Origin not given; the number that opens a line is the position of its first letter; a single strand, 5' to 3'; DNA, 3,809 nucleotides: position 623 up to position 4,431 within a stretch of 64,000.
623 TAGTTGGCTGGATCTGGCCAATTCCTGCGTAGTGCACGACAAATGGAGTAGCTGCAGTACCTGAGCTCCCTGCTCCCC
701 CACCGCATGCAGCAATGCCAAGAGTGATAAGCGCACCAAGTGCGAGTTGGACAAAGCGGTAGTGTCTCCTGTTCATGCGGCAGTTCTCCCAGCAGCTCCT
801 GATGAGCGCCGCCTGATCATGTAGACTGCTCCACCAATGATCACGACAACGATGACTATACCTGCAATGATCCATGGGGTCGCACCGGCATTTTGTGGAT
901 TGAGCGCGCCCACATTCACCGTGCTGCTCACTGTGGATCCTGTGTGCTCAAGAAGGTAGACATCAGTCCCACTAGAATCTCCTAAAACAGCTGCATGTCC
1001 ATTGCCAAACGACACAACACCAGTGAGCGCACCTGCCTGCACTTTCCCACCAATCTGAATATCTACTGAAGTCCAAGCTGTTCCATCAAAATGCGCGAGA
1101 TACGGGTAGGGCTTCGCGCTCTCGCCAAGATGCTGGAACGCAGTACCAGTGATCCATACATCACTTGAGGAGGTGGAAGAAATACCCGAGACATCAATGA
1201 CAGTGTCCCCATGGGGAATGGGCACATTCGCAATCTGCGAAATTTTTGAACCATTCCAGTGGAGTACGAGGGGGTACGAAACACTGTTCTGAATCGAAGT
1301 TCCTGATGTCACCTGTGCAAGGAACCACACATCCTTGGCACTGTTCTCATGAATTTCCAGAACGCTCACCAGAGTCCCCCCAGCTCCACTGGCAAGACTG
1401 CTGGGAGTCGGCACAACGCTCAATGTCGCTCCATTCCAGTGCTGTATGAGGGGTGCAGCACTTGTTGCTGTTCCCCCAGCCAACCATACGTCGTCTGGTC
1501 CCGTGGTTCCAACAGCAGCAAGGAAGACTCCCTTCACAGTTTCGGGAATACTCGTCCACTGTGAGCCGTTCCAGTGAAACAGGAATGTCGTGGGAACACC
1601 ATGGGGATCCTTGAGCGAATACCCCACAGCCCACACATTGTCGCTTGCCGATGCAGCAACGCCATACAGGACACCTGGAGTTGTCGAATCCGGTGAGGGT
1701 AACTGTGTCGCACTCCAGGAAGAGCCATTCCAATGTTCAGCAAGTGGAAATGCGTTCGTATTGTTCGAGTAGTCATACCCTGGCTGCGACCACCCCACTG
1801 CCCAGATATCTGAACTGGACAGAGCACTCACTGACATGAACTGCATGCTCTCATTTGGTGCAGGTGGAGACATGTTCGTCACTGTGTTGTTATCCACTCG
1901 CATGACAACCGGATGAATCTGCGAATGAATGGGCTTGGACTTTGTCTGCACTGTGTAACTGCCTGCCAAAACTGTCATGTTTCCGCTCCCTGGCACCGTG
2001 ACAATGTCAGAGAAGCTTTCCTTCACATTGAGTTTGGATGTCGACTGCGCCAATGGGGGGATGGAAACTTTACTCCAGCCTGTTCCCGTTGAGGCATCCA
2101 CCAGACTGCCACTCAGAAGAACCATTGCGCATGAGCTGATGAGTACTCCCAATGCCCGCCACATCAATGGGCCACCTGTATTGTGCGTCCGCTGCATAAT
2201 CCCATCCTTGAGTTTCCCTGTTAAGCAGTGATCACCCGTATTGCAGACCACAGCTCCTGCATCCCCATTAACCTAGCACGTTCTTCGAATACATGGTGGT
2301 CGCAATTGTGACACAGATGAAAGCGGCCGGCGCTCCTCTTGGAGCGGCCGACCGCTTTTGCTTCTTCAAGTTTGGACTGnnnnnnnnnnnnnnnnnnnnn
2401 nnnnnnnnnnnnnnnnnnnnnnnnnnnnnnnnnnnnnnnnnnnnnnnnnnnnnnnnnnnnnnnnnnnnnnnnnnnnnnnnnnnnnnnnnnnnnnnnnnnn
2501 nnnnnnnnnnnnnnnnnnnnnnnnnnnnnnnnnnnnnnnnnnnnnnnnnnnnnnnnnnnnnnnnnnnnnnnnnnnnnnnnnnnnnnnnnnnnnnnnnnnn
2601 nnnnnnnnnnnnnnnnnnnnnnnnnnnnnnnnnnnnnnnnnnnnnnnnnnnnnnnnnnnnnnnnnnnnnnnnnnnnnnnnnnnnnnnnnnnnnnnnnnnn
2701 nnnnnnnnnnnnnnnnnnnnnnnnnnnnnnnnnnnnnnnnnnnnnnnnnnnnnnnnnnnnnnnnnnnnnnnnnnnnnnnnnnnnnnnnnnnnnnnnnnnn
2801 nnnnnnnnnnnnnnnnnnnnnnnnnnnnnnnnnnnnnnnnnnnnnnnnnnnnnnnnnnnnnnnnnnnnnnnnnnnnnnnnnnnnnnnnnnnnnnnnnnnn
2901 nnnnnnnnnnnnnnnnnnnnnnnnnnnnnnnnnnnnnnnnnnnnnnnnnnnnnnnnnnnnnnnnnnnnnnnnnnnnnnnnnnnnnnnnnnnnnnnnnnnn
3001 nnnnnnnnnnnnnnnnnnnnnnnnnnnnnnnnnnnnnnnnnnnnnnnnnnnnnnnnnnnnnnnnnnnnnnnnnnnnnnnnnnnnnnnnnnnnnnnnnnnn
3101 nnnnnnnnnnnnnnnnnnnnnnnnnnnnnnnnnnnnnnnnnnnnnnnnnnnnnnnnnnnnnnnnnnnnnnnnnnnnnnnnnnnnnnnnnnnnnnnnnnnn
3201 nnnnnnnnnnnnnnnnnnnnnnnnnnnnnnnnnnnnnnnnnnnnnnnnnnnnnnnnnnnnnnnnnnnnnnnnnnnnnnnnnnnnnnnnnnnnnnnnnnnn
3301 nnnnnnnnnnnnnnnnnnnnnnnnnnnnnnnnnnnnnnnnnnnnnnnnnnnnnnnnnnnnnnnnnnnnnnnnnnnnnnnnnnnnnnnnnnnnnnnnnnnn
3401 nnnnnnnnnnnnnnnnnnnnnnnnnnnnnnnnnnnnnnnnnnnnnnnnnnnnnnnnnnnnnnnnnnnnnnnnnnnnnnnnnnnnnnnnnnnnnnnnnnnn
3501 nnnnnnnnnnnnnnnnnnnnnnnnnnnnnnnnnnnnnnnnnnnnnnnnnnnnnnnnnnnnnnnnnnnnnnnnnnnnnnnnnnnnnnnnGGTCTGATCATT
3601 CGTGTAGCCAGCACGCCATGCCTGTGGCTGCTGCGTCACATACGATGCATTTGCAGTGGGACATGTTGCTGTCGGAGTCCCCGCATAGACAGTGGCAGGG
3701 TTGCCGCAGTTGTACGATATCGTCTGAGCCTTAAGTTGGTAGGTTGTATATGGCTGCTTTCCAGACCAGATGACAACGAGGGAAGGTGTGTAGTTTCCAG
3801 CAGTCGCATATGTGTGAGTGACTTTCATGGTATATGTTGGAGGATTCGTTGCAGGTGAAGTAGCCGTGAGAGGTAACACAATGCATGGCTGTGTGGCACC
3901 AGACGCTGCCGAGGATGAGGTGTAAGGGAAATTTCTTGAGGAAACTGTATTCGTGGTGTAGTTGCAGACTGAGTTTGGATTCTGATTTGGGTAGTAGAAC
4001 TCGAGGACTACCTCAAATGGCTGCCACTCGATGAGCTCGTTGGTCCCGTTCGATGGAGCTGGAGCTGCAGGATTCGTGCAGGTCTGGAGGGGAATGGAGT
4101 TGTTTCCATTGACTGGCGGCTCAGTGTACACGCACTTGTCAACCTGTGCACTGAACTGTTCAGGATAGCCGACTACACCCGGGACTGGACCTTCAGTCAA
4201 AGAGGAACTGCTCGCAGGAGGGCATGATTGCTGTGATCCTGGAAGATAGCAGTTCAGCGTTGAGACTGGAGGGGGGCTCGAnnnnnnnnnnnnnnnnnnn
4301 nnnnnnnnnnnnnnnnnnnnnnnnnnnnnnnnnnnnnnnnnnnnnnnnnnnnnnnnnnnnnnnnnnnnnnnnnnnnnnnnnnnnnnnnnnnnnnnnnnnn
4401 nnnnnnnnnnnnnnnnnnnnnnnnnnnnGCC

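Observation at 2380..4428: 682-aa secreted protein with extreme Tyr/Trp/Thr/Gln/Asn bias at the distal end of the Tad operon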

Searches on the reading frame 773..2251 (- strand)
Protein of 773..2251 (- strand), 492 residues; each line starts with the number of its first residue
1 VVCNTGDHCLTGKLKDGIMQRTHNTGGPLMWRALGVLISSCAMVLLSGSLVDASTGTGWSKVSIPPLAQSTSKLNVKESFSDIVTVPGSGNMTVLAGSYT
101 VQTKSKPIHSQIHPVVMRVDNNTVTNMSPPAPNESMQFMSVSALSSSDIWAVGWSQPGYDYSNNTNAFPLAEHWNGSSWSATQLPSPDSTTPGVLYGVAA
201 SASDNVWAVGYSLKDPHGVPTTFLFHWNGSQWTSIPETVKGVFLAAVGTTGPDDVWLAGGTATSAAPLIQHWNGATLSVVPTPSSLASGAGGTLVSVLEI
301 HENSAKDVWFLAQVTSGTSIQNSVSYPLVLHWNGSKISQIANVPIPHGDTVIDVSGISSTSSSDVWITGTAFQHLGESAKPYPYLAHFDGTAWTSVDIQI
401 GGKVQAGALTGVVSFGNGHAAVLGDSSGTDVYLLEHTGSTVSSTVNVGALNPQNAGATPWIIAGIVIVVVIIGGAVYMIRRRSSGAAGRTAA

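Call 4: search_protein_families(library=pfam, proteins=[window:773-2251:-], max_evalue=0.1)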
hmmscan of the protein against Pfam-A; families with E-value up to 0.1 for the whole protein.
window:773-2251:- (492 aa): 3 families
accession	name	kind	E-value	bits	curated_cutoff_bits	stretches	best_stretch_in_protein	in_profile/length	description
PF12768.13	Rax2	-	0.0004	20.3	28.8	0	199-238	131-165/254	Rax2 C-terminal beta propeller domain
PF10708.14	DUF2510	-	0.015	15.4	24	0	215-234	6-24/35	Protein of unknown function (DUF2510)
PF10814.13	CwsA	-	0.047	14.4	26.7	1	451-484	83-116/134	Cell wall synthesis protein CwsA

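Call 13: search_protein_families(library=ncbifam, proteins=[window:773-2251:-], max_evalue=1)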
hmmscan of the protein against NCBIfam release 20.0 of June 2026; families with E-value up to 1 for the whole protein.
window:773-2251:- (492 aa): 4 families
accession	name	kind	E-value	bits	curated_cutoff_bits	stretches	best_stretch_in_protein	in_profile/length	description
NF058582.1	Microco_LAVTG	domain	0.014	15.5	27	1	456-482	7-33/34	LAVTG motif-containing sortase-dependent surface protein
NF058571.1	GVDTG_CTERM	domain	0.016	15.5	29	1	456-482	17-44/44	GVDTG sorting domain-containing protein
NF041528.1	strep_LAETG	domain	0.11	12.4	30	1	457-482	10-35/35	LAETG motif-containing sortase-dependent surface protein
NF051431.1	Rv0361_Cterm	subfamily_domain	0.69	10.1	37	0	457-479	2-24/140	Rv0361 family membrane protein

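Call 57: find_homologous_proteins(query=window:773-2197:-, max_evalue=0.001)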
Query window:773-2197:- (474 aa): 939 proteins with E <= 0.001 among 8000 candidates; the best 120 are listed.
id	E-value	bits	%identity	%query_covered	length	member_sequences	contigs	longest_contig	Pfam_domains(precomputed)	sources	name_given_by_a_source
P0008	0.0e+0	1042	100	100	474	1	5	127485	-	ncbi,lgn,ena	-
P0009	7.1e-90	320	33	63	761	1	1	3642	PF10708.15,PF19565.5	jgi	jgi:hypothetical protein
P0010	2.7e-84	302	35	54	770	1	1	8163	PF10708.15,PF19565.5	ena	-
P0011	5.0e-83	297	30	76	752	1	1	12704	PF10708.15,PF19565.5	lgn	-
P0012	1.8e-78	282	35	56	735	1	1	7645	PF12768.14,PF10708.15,PF19565.5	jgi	jgi:hypothetical protein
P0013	5.0e-77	278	30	73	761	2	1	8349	PF10708.15,PF19565.5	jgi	jgi:hypothetical protein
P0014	3.8e-76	275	31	74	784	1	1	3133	-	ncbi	-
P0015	6.1e-70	254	30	72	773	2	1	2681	PF12768.14,PF10708.15,PF19565.5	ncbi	-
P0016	6.3e-69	251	33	56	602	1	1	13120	PF10708.15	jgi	jgi:hypothetical protein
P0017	3.2e-67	245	28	74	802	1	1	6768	PF12768.14,PF19565.5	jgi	jgi:hypothetical protein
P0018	4.0e-67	245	28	74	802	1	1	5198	PF12768.14,PF19565.5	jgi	jgi:hypothetical protein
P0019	1.6e-66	243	29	74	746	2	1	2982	PF12768.14,PF19565.5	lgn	-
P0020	1.8e-64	236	30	73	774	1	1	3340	PF19565.5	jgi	-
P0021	2.1e-63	233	29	73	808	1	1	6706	PF12768.14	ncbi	-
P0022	1.8e-62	230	30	67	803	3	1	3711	PF12768.14,PF10708.15,PF19565.5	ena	-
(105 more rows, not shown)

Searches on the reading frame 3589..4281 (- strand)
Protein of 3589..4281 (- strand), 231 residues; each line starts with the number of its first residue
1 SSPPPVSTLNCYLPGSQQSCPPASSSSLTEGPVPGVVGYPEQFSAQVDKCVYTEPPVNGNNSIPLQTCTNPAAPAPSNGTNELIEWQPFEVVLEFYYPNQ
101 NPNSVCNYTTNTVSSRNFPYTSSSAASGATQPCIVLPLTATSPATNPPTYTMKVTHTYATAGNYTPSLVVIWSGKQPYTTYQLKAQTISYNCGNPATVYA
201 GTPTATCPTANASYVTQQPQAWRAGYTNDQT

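Call 35: search_solved_structures(query=A3, max_evalue=10, show_alignments=3)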
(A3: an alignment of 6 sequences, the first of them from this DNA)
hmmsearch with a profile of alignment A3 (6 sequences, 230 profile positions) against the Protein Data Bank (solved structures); distinct sequences matched with E-value up to 10: 0.

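Call 36: search_protein_families(library=pfam, alignment_id=A3, max_evalue=10)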
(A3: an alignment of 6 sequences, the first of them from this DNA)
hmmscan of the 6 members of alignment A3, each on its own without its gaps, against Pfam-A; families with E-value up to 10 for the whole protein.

A. member 1, seq(231 aa): 1 family
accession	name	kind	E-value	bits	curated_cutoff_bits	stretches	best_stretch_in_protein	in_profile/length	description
PF18911.6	PKD_4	-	0.023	15.2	27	1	152-171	50-69/85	PKD domain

B. families by the number of members that match (of 6 scanned): 2 families
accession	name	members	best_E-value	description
PF18911.6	PKD_4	1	0.023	PKD domain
PF04135.18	Nop10p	1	0.26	Nucleolar RNA-binding protein, Nop10p family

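Call 44: predict_structure(alignment_id=A3)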
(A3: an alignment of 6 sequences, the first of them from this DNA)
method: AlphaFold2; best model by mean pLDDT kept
length: 231 residues; sequences in the alignment: 6
mean_pLDDT: 52.0   pTM: 0.53
mean pLDDT of the five models: 52.0, 49.6, 46.4, 45.2, 42.7
residues with pLDDT >= 90: 0; 70-90: 27; 50-70: 96; < 50: 108
segments of 3 or more residues with pLDDT < 50: 1-17, 58-63, 102-105, 110-115, 119-130, 159-161, 177-231
pLDDT, mean of each block of 10 residues (from residue 1): 35 46 70 55 73 59 56 59 68 63 50 47 40 63 57 58 63 53 34 37 36 34 41 47
secondary structure, 60 per line:
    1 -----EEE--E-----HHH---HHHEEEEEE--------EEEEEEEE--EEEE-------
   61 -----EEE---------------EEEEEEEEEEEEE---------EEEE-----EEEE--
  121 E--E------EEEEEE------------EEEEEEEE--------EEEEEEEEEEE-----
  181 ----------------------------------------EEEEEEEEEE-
elements in order: E6-8 E26-31 E40-47 E50-53 E66-68 E84-96 E106-109 E115-118 E131-136 E149-156 E165-175 E221-230

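Call 71: fold_search(model_id=the predicted structure, library=pdb)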
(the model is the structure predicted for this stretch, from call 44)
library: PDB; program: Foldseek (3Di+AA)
matches with E <= 10: 218; with E <= 0.001: 0
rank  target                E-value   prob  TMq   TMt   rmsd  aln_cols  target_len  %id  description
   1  3pmq                  9.3e-01  0.12  0.22  0.10  10.2       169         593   11  Crystal structure of the outer membrane decaheme cytochrome MtrF (released 2011-05-25)
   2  6ujc_F                9.3e-01  0.11  0.19  0.34  13.2       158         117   10  Integrin alpha-v beta-8 in complex with the Fabs C6-RGD3 and 11D12v2 (released 2020-02-05)
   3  9n5i_L                9.9e-01  0.13  0.19  0.36  11.6       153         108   10  Endogenous Pfs230D13-14 in complex with Pfs48/45 bound to anti-Pfs48/45 Fabs RUPA-71 and RUPA-44 (released 2025-10-15)
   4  8wa2_F                9.9e-01  0.12  0.24  0.05  19.1       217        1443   16  cryo-EM structure of native mastigonemes isolated from Chlamydomonas reinhardtii at 3.0 angstrom resolution (released 2024-04-10)
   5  6x5b_F                1.1e+00  0.09  0.18  0.34  11.8       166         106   12  Symmetric model of CD4- and 17-bound B41 HIV-1 Env SOSIP in complex with small molecule GO52 (released 2020-10-21)
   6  8i4m_A                1.2e+00  0.01  0.11  0.04  22.1       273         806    7  Portal-tail complex structure of the Cyanophage P-SCSP1u (released 2023-11-01)
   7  8djk_L                1.3e+00  0.11  0.19  0.36  11.6       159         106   10  HMGCR-UBIAD1 Complex State 2 (released 2022-08-03)
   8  7ty0_N                1.4e+00  0.04  0.10  0.17  15.4        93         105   13  Nipah Virus attachment (G) glycoprotein ectodomain in complex with nAH1.3 neutralizing antibody Fab fragment (local re (released 2022-03-09)
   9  2oxh_Y                1.5e+00  0.06  0.10  0.18  15.5        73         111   15  The SOXYZ Complex of Paracoccus Pantotrophus (released 2007-05-22)
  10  4uwq_C                1.6e+00  0.12  0.19  0.37   7.3       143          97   12  Crystal structure of the disulfide-linked complex of the thiosulfodyrolase SoxB with the carrier-protein SoxYZ from Th (released 2015-12-09)
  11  8tqk_E                1.6e+00  0.09  0.19  0.36  11.6       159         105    9  Human parainfluenza virus type 3 prefusion F trimer in complex with rPIV3-18 Fab (released 2024-04-24)
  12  4hg4_Q                1.6e+00  0.09  0.19  0.26  11.5       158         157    9  Crystal structure of Fab 2G1 in complex with a H2N2 influenza virus hemagglutinin (released 2013-02-13)
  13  9ayr_B                1.6e+00  0.07  0.18  0.12  14.3       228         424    3  Structure of a Ric1-Rgp1-Rab6 activation intermediate (released 2024-12-11)
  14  6nc3_L                1.7e+00  0.15  0.22  0.42   9.7       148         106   14  AMC011 v4.2 SOSIP Env trimer in complex with fusion peptide targeting antibody VRC34 fragment antigen binding (released 2019-06-19)
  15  7cu5_A                1.7e+00  0.01  0.11  0.11  25.6       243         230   10  N-Glycosylation of PD-1 and glycosylation dependent binding of PD-1 specific monoclonal antibody camrelizumab (released 2020-10-14)
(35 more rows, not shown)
